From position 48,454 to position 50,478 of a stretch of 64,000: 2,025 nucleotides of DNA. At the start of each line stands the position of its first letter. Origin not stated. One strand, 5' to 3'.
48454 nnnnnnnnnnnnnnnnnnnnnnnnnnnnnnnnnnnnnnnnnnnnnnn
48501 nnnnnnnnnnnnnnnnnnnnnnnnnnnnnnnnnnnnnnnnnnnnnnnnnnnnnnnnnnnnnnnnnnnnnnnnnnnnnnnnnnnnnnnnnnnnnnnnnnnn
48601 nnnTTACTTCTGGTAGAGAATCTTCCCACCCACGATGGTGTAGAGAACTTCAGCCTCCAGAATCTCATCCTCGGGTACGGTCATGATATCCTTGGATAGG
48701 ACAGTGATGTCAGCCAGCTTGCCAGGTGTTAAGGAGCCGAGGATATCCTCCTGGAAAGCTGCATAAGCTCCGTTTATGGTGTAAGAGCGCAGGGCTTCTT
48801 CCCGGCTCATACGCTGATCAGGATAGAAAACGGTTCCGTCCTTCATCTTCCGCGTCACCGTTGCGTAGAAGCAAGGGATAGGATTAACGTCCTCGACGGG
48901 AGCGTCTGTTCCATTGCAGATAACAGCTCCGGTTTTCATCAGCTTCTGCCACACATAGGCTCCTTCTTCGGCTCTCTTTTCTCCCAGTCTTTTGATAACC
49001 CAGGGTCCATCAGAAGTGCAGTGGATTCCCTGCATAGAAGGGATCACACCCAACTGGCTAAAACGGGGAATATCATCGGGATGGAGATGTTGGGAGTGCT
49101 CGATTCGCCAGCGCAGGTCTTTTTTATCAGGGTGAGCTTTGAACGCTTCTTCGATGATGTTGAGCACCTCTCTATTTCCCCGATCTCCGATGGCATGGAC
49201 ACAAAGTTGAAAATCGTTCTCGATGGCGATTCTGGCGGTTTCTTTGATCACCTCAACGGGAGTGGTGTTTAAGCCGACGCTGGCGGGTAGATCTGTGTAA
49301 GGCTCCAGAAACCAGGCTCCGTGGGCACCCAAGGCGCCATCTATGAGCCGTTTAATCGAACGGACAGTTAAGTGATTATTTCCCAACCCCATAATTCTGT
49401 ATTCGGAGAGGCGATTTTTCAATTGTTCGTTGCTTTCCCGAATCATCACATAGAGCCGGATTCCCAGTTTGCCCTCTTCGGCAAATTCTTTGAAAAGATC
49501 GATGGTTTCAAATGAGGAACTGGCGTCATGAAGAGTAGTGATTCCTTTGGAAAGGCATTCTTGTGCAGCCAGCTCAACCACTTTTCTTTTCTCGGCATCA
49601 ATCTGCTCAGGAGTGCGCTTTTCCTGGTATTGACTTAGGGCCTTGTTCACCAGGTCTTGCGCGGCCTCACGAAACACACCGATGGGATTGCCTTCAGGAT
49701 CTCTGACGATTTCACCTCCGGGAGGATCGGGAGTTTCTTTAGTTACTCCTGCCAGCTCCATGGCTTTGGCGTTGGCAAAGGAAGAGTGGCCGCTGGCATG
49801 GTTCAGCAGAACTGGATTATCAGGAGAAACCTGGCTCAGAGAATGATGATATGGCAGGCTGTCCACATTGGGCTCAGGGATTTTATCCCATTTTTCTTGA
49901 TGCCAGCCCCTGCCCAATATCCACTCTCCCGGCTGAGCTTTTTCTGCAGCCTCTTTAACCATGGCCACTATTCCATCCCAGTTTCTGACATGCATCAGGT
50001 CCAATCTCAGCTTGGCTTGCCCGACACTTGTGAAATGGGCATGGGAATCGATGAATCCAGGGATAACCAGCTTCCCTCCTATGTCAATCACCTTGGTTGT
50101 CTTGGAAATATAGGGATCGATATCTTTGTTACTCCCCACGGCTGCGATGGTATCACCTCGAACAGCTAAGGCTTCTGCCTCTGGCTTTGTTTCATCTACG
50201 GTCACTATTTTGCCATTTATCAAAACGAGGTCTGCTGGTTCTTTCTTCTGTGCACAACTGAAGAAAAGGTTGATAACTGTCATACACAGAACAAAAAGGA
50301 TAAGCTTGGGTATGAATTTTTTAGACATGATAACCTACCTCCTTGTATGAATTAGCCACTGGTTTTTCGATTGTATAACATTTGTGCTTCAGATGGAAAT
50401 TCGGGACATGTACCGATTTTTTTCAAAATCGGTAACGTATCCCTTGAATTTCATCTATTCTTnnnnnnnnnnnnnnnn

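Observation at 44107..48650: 47-nt near-perfect direct repeats bracket a 4.45-kb segment carrying a beta-lactamase-fold gene and an orphan FtsX permease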

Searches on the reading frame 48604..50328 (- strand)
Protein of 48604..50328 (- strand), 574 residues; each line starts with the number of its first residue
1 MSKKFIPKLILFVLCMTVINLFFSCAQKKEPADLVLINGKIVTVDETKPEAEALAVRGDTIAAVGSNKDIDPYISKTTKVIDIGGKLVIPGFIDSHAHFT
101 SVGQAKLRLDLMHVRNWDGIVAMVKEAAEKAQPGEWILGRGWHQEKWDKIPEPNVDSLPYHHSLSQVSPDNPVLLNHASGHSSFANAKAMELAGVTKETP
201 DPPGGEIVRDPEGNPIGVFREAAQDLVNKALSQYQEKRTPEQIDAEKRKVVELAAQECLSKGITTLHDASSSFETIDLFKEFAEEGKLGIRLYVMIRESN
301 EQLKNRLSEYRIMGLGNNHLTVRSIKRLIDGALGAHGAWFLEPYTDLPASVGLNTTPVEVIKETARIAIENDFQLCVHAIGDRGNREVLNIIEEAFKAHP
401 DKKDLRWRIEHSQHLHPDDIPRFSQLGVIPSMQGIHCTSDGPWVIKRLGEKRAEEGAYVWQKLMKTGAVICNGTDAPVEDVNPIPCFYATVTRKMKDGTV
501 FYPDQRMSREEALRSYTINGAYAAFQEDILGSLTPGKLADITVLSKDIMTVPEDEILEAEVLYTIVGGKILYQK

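Call 7: search_protein_families(library=pfam, proteins=[window:48604-50328:-])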
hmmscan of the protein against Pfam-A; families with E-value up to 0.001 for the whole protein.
window:48604-50328:- (574 aa): 2 families
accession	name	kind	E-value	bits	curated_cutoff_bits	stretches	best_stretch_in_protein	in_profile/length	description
PF07969.17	Amidohydro_3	-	1.3e-108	364.9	29.7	1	79-572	1-472/472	Amidohydrolase family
PF01979.26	Amidohydro_1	-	6.9e-21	75.3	25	1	246-571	33-345/345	Amidohydrolase family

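Call 12: find_encoding_contigs(protein=window:48604-50328:-, flank=10000, max_places=10)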
Protein window:48604-50328:- (574 aa): 2 contigs read that carry it; 2 places shown.
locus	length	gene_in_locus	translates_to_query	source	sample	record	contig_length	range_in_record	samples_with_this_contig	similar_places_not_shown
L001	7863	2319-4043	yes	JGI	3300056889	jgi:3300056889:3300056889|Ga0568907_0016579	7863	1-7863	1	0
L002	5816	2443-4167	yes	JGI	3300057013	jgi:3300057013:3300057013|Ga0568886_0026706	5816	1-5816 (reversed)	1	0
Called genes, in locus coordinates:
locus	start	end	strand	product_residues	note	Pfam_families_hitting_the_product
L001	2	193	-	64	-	?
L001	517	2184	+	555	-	PF17900:Peptidase_M1_N, PF01433:Peptidase_M1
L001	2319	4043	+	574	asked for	PF07969:Amidohydro_3, PF01979:Amidohydro_1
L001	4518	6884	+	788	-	PF12704:MacB_PCD, PF02687:FtsX, PF12704:MacB_PCD, PF02687:FtsX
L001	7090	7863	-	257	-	?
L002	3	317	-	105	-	?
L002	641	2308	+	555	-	PF17900:Peptidase_M1_N, PF01433:Peptidase_M1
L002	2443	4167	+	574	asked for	PF07969:Amidohydro_3, PF01979:Amidohydro_1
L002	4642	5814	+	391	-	?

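Call 19: find_homologous_proteins(query=window:48604-50328:-, max_evalue=1e-50)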
Query window:48604-50328:- (574 aa): 8000 proteins with E <= 1e-50 among 8000 candidates; the best 120 are listed.
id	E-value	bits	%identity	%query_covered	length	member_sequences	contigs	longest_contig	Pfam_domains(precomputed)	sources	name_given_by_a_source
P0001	0.0e+0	1249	95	100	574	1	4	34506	PF07969.18,PF01979.27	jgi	jgi:predicted amidohydrolase YtcJ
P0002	0.0e+0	1245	94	100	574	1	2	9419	PF07969.18,PF01979.27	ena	-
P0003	0.0e+0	1203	91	100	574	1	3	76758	PF07969.18,PF01979.27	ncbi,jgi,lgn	-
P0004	0.0e+0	1203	90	100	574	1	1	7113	PF07969.18,PF01979.27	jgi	jgi:predicted amidohydrolase YtcJ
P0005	0.0e+0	1155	87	100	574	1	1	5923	PF07969.18,PF01979.27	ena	-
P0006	0.0e+0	1121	83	100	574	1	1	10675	PF07969.18,PF01979.27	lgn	-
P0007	0.0e+0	1108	85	97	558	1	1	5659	PF07969.18,PF01979.27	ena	-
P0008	0.0e+0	1099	82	100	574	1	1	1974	PF07969.18,PF01979.27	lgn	-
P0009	0.0e+0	1092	82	100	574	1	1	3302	PF07969.18,PF01979.27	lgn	-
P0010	0.0e+0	1091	81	99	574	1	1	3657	PF07969.18,PF01979.27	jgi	-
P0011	0.0e+0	1090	81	99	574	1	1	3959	PF07969.18,PF01979.27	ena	-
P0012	0.0e+0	1088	81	99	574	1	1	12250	PF07969.18,PF01979.27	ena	-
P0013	0.0e+0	1088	79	100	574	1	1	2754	PF07969.18,PF01979.27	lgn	-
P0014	0.0e+0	1087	81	99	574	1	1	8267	PF07969.18,PF01979.27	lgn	-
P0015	0.0e+0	1086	80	100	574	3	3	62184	PF07969.18,PF01979.27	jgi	jgi:predicted amidohydrolase YtcJ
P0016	0.0e+0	1077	80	99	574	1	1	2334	PF07969.18,PF01979.27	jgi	-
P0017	0.0e+0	1076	80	100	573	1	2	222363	PF07969.18,PF01979.27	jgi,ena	-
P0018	0.0e+0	1072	79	100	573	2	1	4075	PF07969.18,PF01979.27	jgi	jgi:predicted amidohydrolase YtcJ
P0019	0.0e+0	1062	79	100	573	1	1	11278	PF07969.18,PF01979.27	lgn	-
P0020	0.0e+0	1059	78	100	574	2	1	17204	PF07969.18,PF01979.27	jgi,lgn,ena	-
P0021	0.0e+0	1058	78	100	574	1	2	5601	PF07969.18,PF01979.27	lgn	-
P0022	0.0e+0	1058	78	100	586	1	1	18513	PF07969.18,PF01979.27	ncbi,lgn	-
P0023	0.0e+0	1057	79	100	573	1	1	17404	PF07969.18,PF01979.27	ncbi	-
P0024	0.0e+0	1056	78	100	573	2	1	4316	PF07969.18,PF01979.27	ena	-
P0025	0.0e+0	1056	78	100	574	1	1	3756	PF07969.18,PF01979.27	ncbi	-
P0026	0.0e+0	1055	78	100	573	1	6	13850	PF07969.18,PF01979.27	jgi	jgi:predicted amidohydrolase YtcJ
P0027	0.0e+0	1053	78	100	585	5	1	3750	PF07969.18,PF01979.27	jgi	jgi:predicted amidohydrolase YtcJ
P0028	0.0e+0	1052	79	96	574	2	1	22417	PF07969.18,PF01979.27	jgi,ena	-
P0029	0.0e+0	1051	79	100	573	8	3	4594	PF07969.18,PF01979.27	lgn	-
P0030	0.0e+0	1048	78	100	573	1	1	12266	PF07969.18,PF01979.27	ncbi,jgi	-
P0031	0.0e+0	1047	78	100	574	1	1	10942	PF07969.18,PF01979.27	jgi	jgi:predicted amidohydrolase YtcJ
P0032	0.0e+0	1047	78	100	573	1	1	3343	PF07969.18,PF01979.27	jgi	jgi:predicted amidohydrolase YtcJ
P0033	0.0e+0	1047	78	99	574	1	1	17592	PF07969.18,PF01979.27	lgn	-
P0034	0.0e+0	1047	79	96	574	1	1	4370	PF07969.18,PF01979.27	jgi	-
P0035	0.0e+0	1046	80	97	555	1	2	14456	PF07969.18,PF01979.27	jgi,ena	-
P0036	0.0e+0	1045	79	98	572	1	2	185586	PF07969.18,PF01979.27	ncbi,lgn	-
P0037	0.0e+0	1044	78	99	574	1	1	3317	PF07969.18,PF01979.27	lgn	-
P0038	0.0e+0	1043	78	100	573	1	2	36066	PF07969.18,PF01979.27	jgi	jgi:predicted amidohydrolase YtcJ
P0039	0.0e+0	1043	78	98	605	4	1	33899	PF07969.18,PF01979.27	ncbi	-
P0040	0.0e+0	1043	80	98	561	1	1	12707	PF07969.18,PF01979.27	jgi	-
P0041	0.0e+0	1043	77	99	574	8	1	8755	PF07969.18,PF01979.27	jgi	-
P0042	0.0e+0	1042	78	99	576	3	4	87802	PF07969.18,PF01979.27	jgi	jgi:predicted amidohydrolase YtcJ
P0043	0.0e+0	1041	77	100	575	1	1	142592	PF07969.18,PF01979.27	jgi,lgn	-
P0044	0.0e+0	1041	78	100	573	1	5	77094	PF07969.18,PF01979.27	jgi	-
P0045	0.0e+0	1040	78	99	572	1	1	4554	PF07969.18,PF01979.27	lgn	-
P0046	0.0e+0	1040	79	96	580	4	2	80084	PF07969.18,PF01979.27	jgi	-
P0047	0.0e+0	1036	78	100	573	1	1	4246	PF07969.18,PF01979.27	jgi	-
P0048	0.0e+0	1036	78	99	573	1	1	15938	PF07969.18,PF01979.27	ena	-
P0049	0.0e+0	1035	77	100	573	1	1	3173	PF07969.18,PF01979.27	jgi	-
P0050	0.0e+0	1035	78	98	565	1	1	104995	PF07969.18,PF01979.27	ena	-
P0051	0.0e+0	1035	78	100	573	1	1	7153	PF07969.18,PF01979.27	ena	-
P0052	0.0e+0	1034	78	100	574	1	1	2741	PF07969.18,PF01979.27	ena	-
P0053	0.0e+0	1034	78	99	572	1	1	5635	PF07969.18,PF01979.27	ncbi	-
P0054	0.0e+0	1034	79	96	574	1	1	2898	PF07969.18,PF01979.27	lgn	-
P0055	0.0e+0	1033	79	96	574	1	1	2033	PF07969.18,PF01979.27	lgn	-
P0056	0.0e+0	1033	76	100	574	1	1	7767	PF07969.18,PF01979.27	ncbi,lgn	ncbi:MAG: amidohydrolase [Candidatus Aminicenantaceae bacterium]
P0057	0.0e+0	1033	76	100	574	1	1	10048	PF07969.18,PF01979.27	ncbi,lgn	ncbi:MAG: amidohydrolase [Candidatus Aminicenantes bacterium]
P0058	0.0e+0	1032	77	100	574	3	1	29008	PF07969.18,PF01979.27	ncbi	-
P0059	0.0e+0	1032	79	96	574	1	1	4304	PF07969.18,PF01979.27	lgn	-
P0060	0.0e+0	1031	78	100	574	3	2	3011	PF07969.18,PF01979.27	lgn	-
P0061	0.0e+0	1031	77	100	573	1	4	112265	PF07969.18,PF01979.27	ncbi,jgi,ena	-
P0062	0.0e+0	1031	79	97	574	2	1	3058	PF07969.18,PF01979.27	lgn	-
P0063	0.0e+0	1031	77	100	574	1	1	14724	PF07969.18,PF01979.27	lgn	-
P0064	0.0e+0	1030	79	96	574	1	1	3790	PF07969.18,PF01979.27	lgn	-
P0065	0.0e+0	1030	79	96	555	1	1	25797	PF07969.18,PF01979.27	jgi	-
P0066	0.0e+0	1029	79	96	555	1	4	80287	PF07969.18,PF01979.27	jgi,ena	-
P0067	0.0e+0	1028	75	100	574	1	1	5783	PF07969.18,PF01979.27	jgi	-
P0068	0.0e+0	1028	76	99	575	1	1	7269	PF07969.18,PF01979.27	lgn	-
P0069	0.0e+0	1028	76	100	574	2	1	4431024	PF07969.18,PF01979.27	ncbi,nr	ncbi:MAG: amidohydrolase [Candidatus Aminicenantes bacterium]|nr:MAG: amidohydrolase [Candidatus Ami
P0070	0.0e+0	1027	74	100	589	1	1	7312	PF07969.18,PF01979.27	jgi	-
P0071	0.0e+0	1027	79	97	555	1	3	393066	PF07969.18,PF01979.27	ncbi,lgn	-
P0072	0.0e+0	1027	76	100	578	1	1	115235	PF07969.18,PF01979.27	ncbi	-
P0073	0.0e+0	1026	76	100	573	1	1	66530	PF07969.18,PF01979.27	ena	-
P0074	0.0e+0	1026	76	100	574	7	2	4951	PF07969.18,PF01979.27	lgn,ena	-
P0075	0.0e+0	1025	76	100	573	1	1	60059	PF07969.18,PF01979.27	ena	-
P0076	0.0e+0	1025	77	99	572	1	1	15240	PF07969.18,PF01979.27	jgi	jgi:predicted amidohydrolase YtcJ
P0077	0.0e+0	1025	78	98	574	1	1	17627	PF07969.18,PF01979.27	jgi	jgi:predicted amidohydrolase YtcJ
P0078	0.0e+0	1024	76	100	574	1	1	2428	PF07969.18,PF01979.27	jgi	jgi:hypothetical protein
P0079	0.0e+0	1024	77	100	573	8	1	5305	PF07969.18,PF01979.27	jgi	jgi:predicted amidohydrolase YtcJ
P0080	0.0e+0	1024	76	100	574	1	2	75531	PF07969.18,PF01979.27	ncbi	-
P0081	0.0e+0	1023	77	96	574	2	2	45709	PF07969.18,PF01979.27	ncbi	-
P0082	0.0e+0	1023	79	96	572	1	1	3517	PF07969.18,PF01979.27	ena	-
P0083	0.0e+0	1023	76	100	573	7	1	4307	PF07969.18,PF01979.27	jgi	-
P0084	0.0e+0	1023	78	98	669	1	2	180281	PF07969.18,PF01979.27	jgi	jgi:predicted amidohydrolase YtcJ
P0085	0.0e+0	1022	76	100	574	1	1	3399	PF07969.18,PF01979.27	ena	-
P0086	0.0e+0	1022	77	100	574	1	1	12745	PF07969.18,PF01979.27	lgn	-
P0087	0.0e+0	1022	76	100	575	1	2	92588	PF07969.18,PF01979.27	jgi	jgi:predicted amidohydrolase YtcJ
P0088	0.0e+0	1021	77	100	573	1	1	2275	PF07969.18,PF01979.27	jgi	-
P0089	0.0e+0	1021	76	100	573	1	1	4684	PF07969.18,PF01979.27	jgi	jgi:predicted amidohydrolase YtcJ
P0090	0.0e+0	1021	76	100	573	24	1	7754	PF07969.18,PF01979.27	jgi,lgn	jgi:predicted amidohydrolase YtcJ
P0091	0.0e+0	1021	76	100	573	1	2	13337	PF07969.18,PF01979.27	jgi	jgi:predicted amidohydrolase YtcJ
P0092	0.0e+0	1021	77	100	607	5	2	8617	PF07969.18,PF01979.27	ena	-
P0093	0.0e+0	1020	76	100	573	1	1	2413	PF07969.18,PF01979.27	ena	-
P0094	0.0e+0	1020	78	96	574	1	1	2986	PF07969.18,PF01979.27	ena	-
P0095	0.0e+0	1020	74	100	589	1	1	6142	PF07969.18,PF01979.27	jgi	jgi:predicted amidohydrolase YtcJ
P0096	0.0e+0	1020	76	100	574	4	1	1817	PF07969.18,PF01979.27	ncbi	-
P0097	0.0e+0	1019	76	100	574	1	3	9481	PF07969.18,PF01979.27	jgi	jgi:predicted amidohydrolase YtcJ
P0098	0.0e+0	1019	76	100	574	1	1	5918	PF07969.18,PF01979.27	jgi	-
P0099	0.0e+0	1018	76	100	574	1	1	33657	PF07969.18,PF01979.27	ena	-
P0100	0.0e+0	1018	78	96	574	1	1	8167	PF07969.18,PF01979.27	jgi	-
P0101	0.0e+0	1018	78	96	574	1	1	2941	PF07969.18,PF01979.27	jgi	-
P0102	0.0e+0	1017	74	100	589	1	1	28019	PF07969.18,PF01979.27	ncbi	-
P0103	0.0e+0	1017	74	100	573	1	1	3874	PF07969.18,PF01979.27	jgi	-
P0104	0.0e+0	1017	75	100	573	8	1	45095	PF07969.18,PF01979.27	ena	-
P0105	0.0e+0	1016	77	99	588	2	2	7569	PF07969.18,PF01979.27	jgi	jgi:hypothetical protein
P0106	0.0e+0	1016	75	100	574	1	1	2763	PF07969.18,PF01979.27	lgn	-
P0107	0.0e+0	1015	76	100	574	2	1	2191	PF07969.18,PF01979.27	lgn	-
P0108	0.0e+0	1014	76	100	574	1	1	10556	PF07969.18,PF01979.27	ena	-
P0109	0.0e+0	1013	76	100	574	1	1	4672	PF07969.18,PF01979.27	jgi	jgi:predicted amidohydrolase YtcJ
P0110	0.0e+0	1013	76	100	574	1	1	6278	PF07969.18,PF01979.27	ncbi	-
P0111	0.0e+0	1013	76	100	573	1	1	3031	PF07969.18,PF01979.27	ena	-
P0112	0.0e+0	1013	75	100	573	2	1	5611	PF07969.18,PF01979.27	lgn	-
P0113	0.0e+0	1013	76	100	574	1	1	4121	PF07969.18,PF01979.27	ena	-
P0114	0.0e+0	1012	76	100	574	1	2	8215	PF07969.18,PF01979.27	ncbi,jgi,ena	-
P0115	0.0e+0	1012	76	100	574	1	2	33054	PF07969.18,PF01979.27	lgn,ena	-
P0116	0.0e+0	1011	76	100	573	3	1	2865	PF07969.18,PF01979.27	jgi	-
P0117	0.0e+0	1011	75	100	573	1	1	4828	PF07969.18,PF01979.27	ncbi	-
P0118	0.0e+0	1010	76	96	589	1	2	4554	PF07969.18,PF01979.27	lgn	-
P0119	0.0e+0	1010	75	100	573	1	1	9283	PF07969.18,PF01979.27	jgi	jgi:predicted amidohydrolase YtcJ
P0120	0.0e+0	1010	76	96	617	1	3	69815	PF07969.18,PF01979.27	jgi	jgi:predicted amidohydrolase YtcJ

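Call 21: find_encoding_contigs(protein=P0001, flank=10000, max_places=6)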
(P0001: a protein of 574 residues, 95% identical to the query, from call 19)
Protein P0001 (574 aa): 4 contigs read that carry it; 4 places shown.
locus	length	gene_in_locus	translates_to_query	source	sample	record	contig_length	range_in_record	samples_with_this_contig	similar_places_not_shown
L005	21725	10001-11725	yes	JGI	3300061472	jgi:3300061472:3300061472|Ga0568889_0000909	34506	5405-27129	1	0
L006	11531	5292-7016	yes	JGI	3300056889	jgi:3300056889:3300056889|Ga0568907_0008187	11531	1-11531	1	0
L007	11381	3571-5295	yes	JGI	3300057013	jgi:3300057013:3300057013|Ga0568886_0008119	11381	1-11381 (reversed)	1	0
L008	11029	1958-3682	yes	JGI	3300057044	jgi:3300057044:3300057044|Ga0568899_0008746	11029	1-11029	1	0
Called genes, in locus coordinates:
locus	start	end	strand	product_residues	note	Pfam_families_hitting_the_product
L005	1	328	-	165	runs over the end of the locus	PF04073:tRNA_edit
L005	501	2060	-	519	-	PF00149:Metallophos (weak), PF02872:5_nucleotid_C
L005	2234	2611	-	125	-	PF10861:DUF2784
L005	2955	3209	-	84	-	PF00076:RRM_1, PF13893:RRM_5 (weak)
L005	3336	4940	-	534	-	PF00501:AMP-binding, PF13193:AMP-binding_C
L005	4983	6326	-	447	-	PF01523:PmbA_TldD_1st, PF19290:PmbA_TldD_2nd, PF19289:PmbA_TldD_3rd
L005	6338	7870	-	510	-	PF01523:PmbA_TldD_1st, PF19290:PmbA_TldD_2nd, PF19289:PmbA_TldD_3rd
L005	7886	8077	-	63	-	-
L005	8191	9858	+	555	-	PF17900:Peptidase_M1_N, PF01433:Peptidase_M1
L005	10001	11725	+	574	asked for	PF07969:Amidohydro_3, PF01979:Amidohydro_1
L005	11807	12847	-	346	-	PF13354:Beta-lactamase2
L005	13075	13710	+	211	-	-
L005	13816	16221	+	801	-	PF13715:CarbopepD_reg_2 (weak), PF07715:Plug, PF00593:TonB_dep_Rec_b-barrel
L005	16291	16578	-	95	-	-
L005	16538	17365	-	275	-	PF00142:Fer4_NifH, PF01656:CbiA, PF02374:ArsA_ATPase (weak), PF06564:CBP_BcsQ, PF09140:MipZ, PF10609:ParA, PF13614:AAA_31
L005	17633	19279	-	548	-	PF00756:Esterase (weak)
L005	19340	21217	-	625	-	PF01019:G_glu_transpept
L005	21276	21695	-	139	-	PF00440:TetR_N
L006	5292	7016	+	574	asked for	PF07969:Amidohydro_3, PF01979:Amidohydro_1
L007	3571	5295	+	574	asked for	PF07969:Amidohydro_3, PF01979:Amidohydro_1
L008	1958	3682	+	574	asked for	PF07969:Amidohydro_3, PF01979:Amidohydro_1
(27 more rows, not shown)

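Call 22: find_encoding_contigs(protein=P0003, flank=10000, max_places=6)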
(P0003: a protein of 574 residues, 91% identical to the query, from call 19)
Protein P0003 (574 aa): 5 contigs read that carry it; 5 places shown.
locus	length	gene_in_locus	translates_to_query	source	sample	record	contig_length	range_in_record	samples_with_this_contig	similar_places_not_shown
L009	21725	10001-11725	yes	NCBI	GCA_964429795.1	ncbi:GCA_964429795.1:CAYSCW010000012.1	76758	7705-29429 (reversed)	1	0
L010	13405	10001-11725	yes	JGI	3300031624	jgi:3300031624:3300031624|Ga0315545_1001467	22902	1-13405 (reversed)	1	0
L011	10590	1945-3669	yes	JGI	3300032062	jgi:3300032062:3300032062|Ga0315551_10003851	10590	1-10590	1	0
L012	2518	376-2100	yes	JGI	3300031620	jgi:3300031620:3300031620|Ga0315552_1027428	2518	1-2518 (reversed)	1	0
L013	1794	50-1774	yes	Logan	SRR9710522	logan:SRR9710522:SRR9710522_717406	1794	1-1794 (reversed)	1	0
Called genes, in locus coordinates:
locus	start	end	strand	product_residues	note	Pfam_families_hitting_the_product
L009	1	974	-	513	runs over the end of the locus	PF00149:Metallophos (weak), PF02872:5_nucleotid_C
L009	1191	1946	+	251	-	PF04055:Radical_SAM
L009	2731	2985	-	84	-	PF00076:RRM_1, PF13893:RRM_5 (weak)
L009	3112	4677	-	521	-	PF00501:AMP-binding, PF13193:AMP-binding_C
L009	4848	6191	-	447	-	PF01523:PmbA_TldD_1st, PF19290:PmbA_TldD_2nd, PF19289:PmbA_TldD_3rd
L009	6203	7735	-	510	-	PF01523:PmbA_TldD_1st, PF19290:PmbA_TldD_2nd, PF19289:PmbA_TldD_3rd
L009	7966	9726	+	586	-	PF17900:Peptidase_M1_N, PF01433:Peptidase_M1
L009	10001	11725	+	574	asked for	PF07969:Amidohydro_3, PF01979:Amidohydro_1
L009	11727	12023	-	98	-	-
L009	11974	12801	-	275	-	PF00142:Fer4_NifH, PF01656:CbiA, PF02374:ArsA_ATPase (faint), PF06564:CBP_BcsQ, PF09140:MipZ, PF10609:ParA, PF13614:AAA_31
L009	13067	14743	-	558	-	PF00756:Esterase (weak)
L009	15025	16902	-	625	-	PF01019:G_glu_transpept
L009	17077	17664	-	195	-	PF00440:TetR_N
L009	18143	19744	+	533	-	PF00593:TonB_dep_Rec_b-barrel, PF25183:OMP_b-brl_4 (faint)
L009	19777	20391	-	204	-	PF02525:Flavodoxin_2, PF03358:FMN_red, PF12724:Flavodoxin_5 (faint), PF00258:Flavodoxin_1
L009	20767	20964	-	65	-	-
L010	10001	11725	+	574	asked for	PF07969:Amidohydro_3, PF01979:Amidohydro_1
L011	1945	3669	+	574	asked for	PF07969:Amidohydro_3, PF01979:Amidohydro_1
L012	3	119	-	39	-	?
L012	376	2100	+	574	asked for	PF07969:Amidohydro_3, PF01979:Amidohydro_1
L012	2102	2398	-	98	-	-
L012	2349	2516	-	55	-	?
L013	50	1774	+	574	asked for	PF07969:Amidohydro_3, PF01979:Amidohydro_1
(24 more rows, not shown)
